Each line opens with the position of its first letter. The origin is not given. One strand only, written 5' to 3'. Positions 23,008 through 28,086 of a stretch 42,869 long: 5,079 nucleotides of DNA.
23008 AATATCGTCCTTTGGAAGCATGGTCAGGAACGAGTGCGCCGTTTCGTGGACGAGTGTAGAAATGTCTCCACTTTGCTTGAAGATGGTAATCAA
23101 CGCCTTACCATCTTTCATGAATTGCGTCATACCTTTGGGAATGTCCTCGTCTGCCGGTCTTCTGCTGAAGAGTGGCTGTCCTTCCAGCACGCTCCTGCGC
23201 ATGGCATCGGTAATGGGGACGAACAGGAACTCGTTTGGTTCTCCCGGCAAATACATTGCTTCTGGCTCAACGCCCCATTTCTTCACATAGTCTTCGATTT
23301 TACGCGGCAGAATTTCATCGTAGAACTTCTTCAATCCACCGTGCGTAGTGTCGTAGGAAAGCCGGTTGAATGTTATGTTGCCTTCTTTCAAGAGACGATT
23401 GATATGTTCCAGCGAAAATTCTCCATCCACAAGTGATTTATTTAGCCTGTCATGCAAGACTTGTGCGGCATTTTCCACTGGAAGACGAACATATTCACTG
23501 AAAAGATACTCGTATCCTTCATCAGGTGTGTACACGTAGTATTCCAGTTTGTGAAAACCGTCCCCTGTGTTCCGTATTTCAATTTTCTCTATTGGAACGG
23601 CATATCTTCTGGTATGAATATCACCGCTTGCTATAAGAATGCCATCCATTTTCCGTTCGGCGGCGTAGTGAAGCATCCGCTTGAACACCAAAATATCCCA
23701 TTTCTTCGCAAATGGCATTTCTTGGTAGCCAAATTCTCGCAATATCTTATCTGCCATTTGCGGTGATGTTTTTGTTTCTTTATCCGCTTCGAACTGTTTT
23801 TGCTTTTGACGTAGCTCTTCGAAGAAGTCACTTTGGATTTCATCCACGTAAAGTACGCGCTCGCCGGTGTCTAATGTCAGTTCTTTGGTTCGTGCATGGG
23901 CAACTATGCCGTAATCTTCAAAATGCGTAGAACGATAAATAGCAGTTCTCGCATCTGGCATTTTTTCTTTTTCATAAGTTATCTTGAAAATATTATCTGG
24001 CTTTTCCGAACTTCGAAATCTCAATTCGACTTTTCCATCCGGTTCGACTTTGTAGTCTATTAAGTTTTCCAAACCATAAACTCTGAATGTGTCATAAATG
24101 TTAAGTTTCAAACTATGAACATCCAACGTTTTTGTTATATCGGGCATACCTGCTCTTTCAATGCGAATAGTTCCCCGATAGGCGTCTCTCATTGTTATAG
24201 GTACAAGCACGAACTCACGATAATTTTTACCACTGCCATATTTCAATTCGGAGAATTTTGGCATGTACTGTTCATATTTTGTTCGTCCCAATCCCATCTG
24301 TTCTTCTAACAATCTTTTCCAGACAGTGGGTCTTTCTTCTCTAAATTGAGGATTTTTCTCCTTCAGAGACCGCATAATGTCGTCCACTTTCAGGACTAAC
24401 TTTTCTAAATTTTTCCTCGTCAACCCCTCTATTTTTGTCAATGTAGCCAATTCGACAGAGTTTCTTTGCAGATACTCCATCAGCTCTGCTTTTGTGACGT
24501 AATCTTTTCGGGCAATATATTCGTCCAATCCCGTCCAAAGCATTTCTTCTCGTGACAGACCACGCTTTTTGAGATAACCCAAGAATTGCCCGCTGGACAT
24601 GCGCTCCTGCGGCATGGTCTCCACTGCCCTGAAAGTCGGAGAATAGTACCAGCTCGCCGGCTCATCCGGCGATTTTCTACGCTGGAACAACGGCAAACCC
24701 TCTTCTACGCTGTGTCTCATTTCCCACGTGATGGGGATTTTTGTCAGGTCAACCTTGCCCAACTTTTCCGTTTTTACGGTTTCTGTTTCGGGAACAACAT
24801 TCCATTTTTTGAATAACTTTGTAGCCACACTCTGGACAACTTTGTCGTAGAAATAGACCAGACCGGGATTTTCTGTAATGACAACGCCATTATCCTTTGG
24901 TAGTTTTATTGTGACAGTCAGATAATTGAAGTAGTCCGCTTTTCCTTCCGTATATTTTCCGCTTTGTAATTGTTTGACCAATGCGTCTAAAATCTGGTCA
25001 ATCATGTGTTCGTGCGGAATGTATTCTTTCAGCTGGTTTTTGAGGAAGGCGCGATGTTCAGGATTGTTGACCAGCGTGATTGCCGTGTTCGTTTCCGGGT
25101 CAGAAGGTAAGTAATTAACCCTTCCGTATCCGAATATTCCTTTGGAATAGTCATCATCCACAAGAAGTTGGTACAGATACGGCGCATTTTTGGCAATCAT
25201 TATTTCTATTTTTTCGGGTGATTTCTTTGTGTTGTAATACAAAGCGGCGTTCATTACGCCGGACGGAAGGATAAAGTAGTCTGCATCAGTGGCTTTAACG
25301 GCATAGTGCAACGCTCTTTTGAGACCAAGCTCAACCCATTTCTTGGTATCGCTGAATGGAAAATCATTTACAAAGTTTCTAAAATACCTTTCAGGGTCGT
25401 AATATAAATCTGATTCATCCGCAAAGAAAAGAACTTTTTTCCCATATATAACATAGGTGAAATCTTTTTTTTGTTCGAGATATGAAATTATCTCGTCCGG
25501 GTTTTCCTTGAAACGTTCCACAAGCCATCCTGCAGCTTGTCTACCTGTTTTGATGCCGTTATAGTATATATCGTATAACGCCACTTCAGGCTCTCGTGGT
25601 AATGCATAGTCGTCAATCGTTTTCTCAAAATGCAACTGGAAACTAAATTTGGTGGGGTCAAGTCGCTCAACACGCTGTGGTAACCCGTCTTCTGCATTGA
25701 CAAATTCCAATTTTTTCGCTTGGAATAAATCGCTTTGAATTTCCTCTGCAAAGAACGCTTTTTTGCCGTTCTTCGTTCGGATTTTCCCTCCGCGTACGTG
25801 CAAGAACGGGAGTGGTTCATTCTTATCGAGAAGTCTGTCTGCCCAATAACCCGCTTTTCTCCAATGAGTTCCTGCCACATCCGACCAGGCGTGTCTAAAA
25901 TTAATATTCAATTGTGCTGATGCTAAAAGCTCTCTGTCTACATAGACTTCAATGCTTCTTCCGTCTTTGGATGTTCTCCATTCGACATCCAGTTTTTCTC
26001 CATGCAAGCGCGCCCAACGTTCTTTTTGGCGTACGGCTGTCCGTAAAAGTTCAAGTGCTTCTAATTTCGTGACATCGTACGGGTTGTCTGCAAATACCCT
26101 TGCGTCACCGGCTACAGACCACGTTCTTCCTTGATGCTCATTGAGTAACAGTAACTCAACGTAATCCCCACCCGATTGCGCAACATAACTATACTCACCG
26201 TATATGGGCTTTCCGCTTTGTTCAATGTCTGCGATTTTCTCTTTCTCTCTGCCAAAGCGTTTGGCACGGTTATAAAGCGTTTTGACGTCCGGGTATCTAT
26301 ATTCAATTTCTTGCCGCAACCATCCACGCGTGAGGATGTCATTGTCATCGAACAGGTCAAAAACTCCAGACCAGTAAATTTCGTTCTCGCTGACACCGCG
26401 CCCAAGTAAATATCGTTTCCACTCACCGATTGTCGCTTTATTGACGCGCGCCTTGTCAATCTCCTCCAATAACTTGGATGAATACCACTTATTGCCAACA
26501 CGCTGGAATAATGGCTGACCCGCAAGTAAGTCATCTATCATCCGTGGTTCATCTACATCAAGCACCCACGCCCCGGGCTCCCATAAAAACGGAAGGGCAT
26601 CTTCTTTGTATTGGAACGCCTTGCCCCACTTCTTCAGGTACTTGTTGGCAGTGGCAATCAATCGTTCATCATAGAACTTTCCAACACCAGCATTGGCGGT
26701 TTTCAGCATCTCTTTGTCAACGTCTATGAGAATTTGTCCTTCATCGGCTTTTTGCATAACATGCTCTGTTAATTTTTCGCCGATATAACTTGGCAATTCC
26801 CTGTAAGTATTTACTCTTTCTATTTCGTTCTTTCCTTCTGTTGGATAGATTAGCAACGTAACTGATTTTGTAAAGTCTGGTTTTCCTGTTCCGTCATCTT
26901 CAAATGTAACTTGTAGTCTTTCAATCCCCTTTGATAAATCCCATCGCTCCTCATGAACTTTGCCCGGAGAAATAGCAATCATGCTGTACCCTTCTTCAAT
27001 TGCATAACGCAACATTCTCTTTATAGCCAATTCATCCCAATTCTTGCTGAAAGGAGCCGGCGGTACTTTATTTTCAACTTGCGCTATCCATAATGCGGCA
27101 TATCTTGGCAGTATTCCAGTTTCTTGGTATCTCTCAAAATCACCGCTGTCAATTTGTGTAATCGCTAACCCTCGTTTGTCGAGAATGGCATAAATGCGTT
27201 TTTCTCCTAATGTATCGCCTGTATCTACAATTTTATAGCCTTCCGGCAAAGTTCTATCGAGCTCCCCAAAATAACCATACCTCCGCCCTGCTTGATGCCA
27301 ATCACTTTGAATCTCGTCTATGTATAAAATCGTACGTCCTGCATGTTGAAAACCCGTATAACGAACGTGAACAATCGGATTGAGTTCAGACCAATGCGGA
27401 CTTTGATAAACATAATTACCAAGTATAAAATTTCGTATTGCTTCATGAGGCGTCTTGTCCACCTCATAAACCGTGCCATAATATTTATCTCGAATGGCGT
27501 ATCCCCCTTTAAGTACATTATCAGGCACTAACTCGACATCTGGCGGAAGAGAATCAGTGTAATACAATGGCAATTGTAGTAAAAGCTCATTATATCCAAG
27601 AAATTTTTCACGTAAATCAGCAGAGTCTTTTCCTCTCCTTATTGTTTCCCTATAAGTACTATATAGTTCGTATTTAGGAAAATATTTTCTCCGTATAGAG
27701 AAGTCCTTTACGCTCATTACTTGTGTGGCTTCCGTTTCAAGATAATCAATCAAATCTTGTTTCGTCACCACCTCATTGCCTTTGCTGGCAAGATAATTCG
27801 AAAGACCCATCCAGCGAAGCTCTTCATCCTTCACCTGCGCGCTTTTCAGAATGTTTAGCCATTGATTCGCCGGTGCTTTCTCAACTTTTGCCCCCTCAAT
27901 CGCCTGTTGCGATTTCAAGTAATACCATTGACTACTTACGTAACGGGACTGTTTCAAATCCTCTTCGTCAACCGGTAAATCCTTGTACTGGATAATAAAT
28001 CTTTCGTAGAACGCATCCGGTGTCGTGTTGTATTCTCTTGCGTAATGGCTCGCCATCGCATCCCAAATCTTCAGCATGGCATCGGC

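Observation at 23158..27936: Three tandem, diverged copies of a ~480-615-aa module with motifs I cannot assign (WY..S / H.R-(D/E)EIQSD / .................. / KFYD...KKWG / G.PLFQR)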

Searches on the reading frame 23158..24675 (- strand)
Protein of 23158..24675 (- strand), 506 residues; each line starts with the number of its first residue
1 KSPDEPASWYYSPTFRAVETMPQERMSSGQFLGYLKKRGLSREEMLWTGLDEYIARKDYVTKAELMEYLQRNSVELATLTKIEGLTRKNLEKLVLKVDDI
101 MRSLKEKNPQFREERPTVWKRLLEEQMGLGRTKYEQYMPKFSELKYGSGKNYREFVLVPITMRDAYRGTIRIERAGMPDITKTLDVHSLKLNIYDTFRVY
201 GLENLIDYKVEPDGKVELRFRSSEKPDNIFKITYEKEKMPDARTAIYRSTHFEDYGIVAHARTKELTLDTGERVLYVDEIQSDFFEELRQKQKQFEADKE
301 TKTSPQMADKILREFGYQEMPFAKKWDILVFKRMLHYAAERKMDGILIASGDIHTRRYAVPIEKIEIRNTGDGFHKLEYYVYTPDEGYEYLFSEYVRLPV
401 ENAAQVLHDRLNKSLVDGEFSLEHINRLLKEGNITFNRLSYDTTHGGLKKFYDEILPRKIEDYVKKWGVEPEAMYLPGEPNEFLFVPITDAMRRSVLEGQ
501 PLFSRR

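Call 10: search_protein_families(library=pfam, proteins=[window:23158-24675:-], max_evalue=10)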
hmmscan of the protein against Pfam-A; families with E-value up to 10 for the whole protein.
window:23158-24675:- (506 aa): 1 family
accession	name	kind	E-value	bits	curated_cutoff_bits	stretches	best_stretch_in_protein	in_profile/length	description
PF07072.16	ZapD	-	0.41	10.8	27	1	55-110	37-90/210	Cell division protein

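Call 11: search_protein_families(library=phrogs, proteins=[window:23158-24675:-], max_evalue=1)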
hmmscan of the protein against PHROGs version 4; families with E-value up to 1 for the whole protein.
window:23158-24675:- (506 aa): 4 families
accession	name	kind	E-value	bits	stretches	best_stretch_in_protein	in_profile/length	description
phrog_10833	-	unknown function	0.061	14.4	1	75-115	4-44/97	-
phrog_7348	-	lysis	0.089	10.5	0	12-80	1627-1697/2564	endolysin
phrog_10449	-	unknown function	0.2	13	0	144-181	5-39/102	-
phrog_35599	-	unknown function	0.36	12.2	0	62-103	109-151/162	-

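Call 45: search_protein_families(library=ncbifam, proteins=[window:23158-24675:-], max_evalue=1)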
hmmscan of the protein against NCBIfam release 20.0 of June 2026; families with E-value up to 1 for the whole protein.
window:23158-24675:- (506 aa): 1 family
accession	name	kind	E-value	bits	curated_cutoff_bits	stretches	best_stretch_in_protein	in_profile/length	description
TIGR03963.1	rSAM_QueE_Clost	equivalog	0.021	14.5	260.1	1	56-97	47-88/219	putative 7-carboxy-7-deazaguanine synthase QueE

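Call 78: search_protein_families(library=padloc, proteins=[window:23158-24675:-], max_evalue=0.01)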
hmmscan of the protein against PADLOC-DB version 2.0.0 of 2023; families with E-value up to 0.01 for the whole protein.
window:23158-24675:- (506 aa): 0 families

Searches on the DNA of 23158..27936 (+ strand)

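Call 22: search_dna_similar(query=window:23158-27936:+, collection=phages, mode=near)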
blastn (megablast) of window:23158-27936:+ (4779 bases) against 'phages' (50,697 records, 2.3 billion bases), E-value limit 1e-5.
No match.

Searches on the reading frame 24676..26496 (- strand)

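Call 10: search_protein_families(library=pfam, proteins=[window:24676-26496:-], max_evalue=10)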
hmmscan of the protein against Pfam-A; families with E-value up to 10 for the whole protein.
window:24676-26496:- (607 aa): 1 family
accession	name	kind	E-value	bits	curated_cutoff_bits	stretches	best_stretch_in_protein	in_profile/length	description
PF10230.15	LIDHydrolase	-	0.013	15.6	27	1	538-568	6-36/262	Lipid-droplet associated hydrolase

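Call 11: search_protein_families(library=phrogs, proteins=[window:24676-26496:-], max_evalue=1)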
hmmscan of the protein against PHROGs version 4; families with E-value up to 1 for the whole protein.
window:24676-26496:- (607 aa): 1 family
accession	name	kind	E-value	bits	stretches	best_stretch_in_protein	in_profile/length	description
phrog_27864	-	unknown function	0.14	13.6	0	313-370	26-82/108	-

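Call 45: search_protein_families(library=ncbifam, proteins=[window:24676-26496:-], max_evalue=1)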
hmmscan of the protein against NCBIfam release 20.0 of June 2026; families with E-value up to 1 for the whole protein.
window:24676-26496:- (607 aa): 0 families

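Call 78: search_protein_families(library=padloc, proteins=[window:24676-26496:-], max_evalue=0.01)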
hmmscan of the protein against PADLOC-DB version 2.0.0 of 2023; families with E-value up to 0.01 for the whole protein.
window:24676-26496:- (607 aa): 0 families
